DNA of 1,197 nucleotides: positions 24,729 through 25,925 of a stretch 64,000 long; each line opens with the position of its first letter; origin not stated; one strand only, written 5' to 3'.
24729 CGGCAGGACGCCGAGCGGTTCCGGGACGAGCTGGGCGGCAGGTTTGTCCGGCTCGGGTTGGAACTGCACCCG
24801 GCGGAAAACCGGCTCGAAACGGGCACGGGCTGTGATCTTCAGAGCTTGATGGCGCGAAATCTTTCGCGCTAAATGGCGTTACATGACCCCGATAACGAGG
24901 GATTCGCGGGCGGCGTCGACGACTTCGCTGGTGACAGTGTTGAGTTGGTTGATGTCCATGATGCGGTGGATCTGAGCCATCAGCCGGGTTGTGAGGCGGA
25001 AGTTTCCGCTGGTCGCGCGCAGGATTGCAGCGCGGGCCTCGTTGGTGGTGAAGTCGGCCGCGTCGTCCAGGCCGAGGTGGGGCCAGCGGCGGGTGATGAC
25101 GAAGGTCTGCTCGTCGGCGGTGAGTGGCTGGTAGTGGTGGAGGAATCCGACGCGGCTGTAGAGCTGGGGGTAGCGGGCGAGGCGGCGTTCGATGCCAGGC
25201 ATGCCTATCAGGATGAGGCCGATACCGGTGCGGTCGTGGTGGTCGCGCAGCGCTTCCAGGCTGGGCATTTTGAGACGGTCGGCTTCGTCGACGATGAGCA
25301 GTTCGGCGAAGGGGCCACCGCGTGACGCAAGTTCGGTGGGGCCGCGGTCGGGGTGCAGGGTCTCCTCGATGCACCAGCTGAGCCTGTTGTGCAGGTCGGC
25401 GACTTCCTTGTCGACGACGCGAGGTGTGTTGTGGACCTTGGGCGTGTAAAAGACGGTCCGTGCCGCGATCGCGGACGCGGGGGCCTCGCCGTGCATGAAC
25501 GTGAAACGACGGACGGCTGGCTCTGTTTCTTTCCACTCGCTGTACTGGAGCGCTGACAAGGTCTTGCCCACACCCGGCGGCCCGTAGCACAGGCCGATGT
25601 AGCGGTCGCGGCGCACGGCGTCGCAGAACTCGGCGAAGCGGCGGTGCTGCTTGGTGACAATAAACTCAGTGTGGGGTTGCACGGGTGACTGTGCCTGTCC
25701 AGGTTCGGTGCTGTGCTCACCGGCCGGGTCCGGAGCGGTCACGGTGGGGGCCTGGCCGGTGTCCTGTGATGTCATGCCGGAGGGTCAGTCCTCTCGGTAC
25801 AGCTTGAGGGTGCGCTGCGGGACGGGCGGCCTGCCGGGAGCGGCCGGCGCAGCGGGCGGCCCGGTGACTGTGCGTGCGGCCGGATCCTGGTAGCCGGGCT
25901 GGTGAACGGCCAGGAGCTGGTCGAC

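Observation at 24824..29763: TniQ-less TniA/TniB/resolvase transposon with target duplication, inserted in a dead group II intron RT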

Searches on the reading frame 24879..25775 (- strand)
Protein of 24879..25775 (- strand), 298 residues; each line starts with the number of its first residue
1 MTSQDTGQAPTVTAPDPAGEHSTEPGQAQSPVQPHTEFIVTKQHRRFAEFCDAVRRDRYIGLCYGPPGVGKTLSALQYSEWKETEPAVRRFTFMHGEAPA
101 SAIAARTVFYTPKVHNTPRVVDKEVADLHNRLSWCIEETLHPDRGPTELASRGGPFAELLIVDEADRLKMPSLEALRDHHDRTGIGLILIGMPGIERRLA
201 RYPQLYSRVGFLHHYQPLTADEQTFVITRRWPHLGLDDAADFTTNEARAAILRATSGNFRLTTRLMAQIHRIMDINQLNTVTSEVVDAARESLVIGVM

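Call 6: search_protein_families(library=pfam, proteins=[window:24879-25775:-], max_evalue=0.01)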
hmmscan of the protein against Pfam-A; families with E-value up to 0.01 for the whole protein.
window:24879-25775:- (298 aa): 2 families
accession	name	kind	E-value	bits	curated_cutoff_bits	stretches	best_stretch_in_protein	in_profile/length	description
PF13401.12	AAA_22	-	3.3e-18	66.7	27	1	56-199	3-130/130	AAA domain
PF13604.12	AAA_30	-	0.003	17.8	27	0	56-191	16-123/191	AAA domain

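Call 7: search_protein_families(library=ncbifam, proteins=[window:24879-25775:-], max_evalue=0.01)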
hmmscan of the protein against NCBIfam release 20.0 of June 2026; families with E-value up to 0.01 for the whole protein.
window:24879-25775:- (298 aa): 2 families
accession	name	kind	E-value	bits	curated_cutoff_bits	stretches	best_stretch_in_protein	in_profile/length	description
TIGR03015.1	pepcterm_ATPase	hypoth_equivalog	3.4e-07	30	324.5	1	159-269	126-242/269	XrtA/PEP-CTERM system-associated ATPase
TIGR00635.1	ruvB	equivalog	0.00047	19.3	299.05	0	205-295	146-231/305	Holliday junction branch migration DNA helicase RuvB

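Call 33: find_encoding_contigs(protein=window:24879-25775:-, flank=8000, max_places=10)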
Protein window:24879-25775:- (298 aa): 11 contigs read that carry it; 5 places shown.
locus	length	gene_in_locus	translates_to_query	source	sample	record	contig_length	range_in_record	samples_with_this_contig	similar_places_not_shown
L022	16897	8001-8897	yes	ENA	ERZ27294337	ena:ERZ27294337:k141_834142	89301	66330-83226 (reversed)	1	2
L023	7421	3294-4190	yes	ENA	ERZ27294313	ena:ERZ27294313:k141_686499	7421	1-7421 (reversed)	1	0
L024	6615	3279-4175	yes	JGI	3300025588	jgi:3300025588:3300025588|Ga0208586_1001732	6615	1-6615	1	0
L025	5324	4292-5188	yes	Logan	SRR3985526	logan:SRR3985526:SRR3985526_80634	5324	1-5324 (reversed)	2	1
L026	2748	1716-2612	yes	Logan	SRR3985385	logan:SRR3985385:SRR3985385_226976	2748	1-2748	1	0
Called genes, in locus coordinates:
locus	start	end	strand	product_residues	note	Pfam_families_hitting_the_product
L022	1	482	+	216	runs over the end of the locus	PF00440:TetR_N, PF21597:TetR_C_43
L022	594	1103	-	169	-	PF01526:DDE_Tnp_Tn3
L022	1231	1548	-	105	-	-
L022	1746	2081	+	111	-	PF03795:YCII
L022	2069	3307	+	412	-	PF04542:Sigma70_r2, PF07719:TPR_2 (faint), PF08281:Sigma70_r4_2 (weak), PF20239:DUF6596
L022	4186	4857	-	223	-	PF00440:TetR_N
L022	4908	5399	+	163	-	PF00903:Glyoxalase, PF22677:Ble-like_N (weak)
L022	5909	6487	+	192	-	PF00239:Resolvase, PF13384:HTH_23 (faint)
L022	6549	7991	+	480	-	PF13384:HTH_23 (weak), PF13518:HTH_28 (weak), PF13551:HTH_29 (weak), PF13565:HTH_32, PF00665:rve, PF09299:Mu-transpos_C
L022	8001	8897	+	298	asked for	PF13401:AAA_22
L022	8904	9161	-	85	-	-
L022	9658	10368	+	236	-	PF00903:Glyoxalase (faint), PF18029:Glyoxalase_6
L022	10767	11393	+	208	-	PF00589:Phage_integrase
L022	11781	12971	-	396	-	-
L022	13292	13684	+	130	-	PF00392:GntR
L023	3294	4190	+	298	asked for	PF13401:AAA_22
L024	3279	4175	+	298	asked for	PF13401:AAA_22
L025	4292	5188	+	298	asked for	PF13401:AAA_22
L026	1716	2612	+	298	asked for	PF13401:AAA_22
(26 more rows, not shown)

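Call 43: search_dna_similar(query=window:24879-25775:-, collection=plasmids, mode=protein, max_rows=45, rows=spread, max_evalue=0.001)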
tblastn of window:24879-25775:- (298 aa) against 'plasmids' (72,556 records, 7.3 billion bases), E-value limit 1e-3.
Records with a match: 787; places in all: 844; records where one place covers at least 80% of the query: 611.
Best place of each record, by identity: 80-90% 3; 60-80% 12; <60% 772.
By first word of the organism name: Staphylococcus 431; Enterococcus 102; Bacillus 33; Listeria 29; Clavibacter 21; Sphingobium 16; Pseudosulfitobacter 16; Sphingomonas 12; Rhodococcus 11; Acetobacter 11; and 48 more.
By predicted mobility (MOB-suite, as given by PLSDB): mobilizable 534; non-mobilizable 157; conjugative 96.
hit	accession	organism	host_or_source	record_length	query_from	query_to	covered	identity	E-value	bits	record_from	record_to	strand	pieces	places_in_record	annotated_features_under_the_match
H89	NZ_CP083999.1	Mycobacterium avium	Homo sapiens,sputum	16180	16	298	95%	73.5%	1e-119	384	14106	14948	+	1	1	AAA family ATPase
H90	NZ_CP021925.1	Acetobacter pasteurianus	cell culture,food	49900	36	297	88%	50.9%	4e-66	231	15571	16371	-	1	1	AAA family ATPase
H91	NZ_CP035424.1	Leisingera sp. NJS204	cell culture,Marine Biofilm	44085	37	296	87%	49.4%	9e-64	224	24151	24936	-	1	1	AAA family ATPase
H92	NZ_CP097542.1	Dinoroseobacter shibae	Prorocentrum lima,pure culture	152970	38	296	87%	48.3%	2e-61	217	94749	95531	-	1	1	AAA family ATPase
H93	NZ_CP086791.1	Pseudosulfitobacter pseudonitzschiae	Thalassiosira tenera,The surface ...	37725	38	296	87%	47.9%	8e-61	215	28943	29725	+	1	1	AAA family ATPase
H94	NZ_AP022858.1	Bacillus cereus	-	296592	25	297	92%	44.9%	2e-59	211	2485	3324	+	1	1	AAA family ATPase | Mu transposase C-terminal domain-containing protein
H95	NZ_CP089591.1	Microbacterium sp. J1-1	cell culture,activated sludge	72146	38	296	87%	47.2%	5e-56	201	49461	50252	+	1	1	AAA family ATPase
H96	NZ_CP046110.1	Enterococcus faecalis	cell culture,air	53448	38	297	87%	46.2%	2e-59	211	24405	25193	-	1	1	AAA family ATPase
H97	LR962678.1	Enterococcus faecalis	-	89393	38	297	87%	46.2%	3e-59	211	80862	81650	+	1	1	record has no annotation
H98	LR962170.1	Enterococcus faecalis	-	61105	38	297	87%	45.8%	1e-58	209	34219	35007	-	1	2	record has no annotation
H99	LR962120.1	Enterococcus faecalis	-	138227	38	297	87%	45.8%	1e-58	209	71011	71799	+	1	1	record has no annotation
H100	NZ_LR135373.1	Enterococcus faecium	-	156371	37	297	88%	45.3%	1e-58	209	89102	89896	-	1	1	AAA family ATPase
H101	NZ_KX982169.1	Mammaliicoccus sciuri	-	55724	37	297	88%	45.0%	2e-57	205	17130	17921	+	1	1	AAA family ATPase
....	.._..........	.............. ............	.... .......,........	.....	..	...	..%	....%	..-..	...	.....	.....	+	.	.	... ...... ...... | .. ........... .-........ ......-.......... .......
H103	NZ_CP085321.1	Staphylococcus aureus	Gallas gallas domesticus,Beak of a ...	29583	34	297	89%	43.2%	4e-55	199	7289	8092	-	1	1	AAA family ATPase | Mu transposase C-terminal domain-containing protein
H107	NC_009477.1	Staphylococcus aureus subsp. aureus JH9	-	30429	38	297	87%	43.1%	2e-53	194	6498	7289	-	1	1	AAA family ATPase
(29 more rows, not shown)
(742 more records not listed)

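Call 44: get_annotated_region(hit=H107, flank=7000)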
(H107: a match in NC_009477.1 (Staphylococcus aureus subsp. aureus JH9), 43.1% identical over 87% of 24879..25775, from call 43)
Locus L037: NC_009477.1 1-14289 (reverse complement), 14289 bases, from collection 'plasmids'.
description: Staphylococcus aureus subsp. aureus JH9 plasmid pSJH901, complete sequence
organism: Staphylococcus aureus subsp. aureus JH9 (NCBI taxid 359786)
taxonomy: Bacteria; Bacillota; Bacilli; Bacillales; Staphylococcaceae; Staphylococcus; Staphylococcus aureus; Staphylococcus aureus subsp. aureus JH9
host: -; source: -; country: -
typing (MOB-suite, as given by PLSDB): mobilizable; replicon rep_cluster_1017,rep_cluster_1733,rep_cluster_2100
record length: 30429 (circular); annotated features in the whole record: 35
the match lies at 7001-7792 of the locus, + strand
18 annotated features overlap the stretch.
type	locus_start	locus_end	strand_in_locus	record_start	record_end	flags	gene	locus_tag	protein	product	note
CDS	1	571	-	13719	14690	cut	-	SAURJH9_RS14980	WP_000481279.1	oxidoreductase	-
CDS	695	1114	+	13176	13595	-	-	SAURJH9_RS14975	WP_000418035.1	MarR family transcriptional regulator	-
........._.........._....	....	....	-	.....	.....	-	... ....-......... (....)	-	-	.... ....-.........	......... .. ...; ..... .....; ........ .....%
predicted_resistance_gene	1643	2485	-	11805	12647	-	blaZ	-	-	penicillin-hydrolyzing class A beta-lactamase BlaZ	predicted by amrfinderplus; class BETA-LACTAM; identity 100.0%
predicted_resistance_gene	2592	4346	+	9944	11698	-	blaR1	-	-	beta-lactam sensor/signal transducer BlaR1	predicted by amrfinderplus; class BETA-LACTAM; identity 96.58%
predicted_resistance_gene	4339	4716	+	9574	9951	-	blaI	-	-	penicillinase repressor BlaI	predicted by amrfinderplus; class BETA-LACTAM; identity 98.41%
CDS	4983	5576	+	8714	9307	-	-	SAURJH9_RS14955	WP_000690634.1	recombinase family protein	GO:0006310 - DNA recombination [Evidence IEA]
CDS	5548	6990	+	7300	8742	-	-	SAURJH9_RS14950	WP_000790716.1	Mu transposase C-terminal domain-containing protein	-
CDS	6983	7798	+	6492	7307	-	-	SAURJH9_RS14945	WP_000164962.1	AAA family ATPase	-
CDS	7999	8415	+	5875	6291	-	-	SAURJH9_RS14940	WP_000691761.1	YolD-like family protein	-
CDS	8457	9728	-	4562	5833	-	-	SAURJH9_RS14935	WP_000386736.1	hypothetical protein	-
CDS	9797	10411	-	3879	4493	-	-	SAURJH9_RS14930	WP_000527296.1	hypothetical protein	-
CDS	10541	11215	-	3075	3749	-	-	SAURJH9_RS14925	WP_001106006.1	IS6-like element IS257 family transposase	GO:0006313 - DNA transposition [Evidence IEA]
CDS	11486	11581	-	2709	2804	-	-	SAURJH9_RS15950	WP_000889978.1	type I toxin-antitoxin system Fst family toxin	-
CDS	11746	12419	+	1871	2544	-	-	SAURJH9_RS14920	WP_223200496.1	IS6 family transposase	-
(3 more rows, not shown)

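Call 76: search_protein_representatives(protein=window:24879-25775:-)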
Query: 298 residues. Proteins with E-value up to 0.001 (for the whole library): 3551; up to 1e-10: 1484; up to 1e-30: 251. The best 150 are listed.
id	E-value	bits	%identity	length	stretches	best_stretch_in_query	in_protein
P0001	2.2e-126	437.5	72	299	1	14-297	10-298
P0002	9.9e-99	346.8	81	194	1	106-298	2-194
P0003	5.5e-84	298.4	55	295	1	33-296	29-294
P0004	9.3e-80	284.5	62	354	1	33-236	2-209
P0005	1.1e-75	271.1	54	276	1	36-297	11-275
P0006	1.6e-75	270.6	52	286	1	33-297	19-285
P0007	2.1e-75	270.2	53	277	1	30-297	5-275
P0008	4.7e-75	269.0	52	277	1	36-297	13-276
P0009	1.1e-73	264.5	53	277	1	34-296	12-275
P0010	3.4e-71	256.4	52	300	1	30-296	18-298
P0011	6.6e-70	252.2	48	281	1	25-297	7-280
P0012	3.6e-69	249.7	49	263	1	35-296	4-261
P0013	4.9e-68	246.0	60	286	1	37-254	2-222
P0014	6.6e-68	245.6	63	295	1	91-298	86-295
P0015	2.1e-67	243.9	61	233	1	5-204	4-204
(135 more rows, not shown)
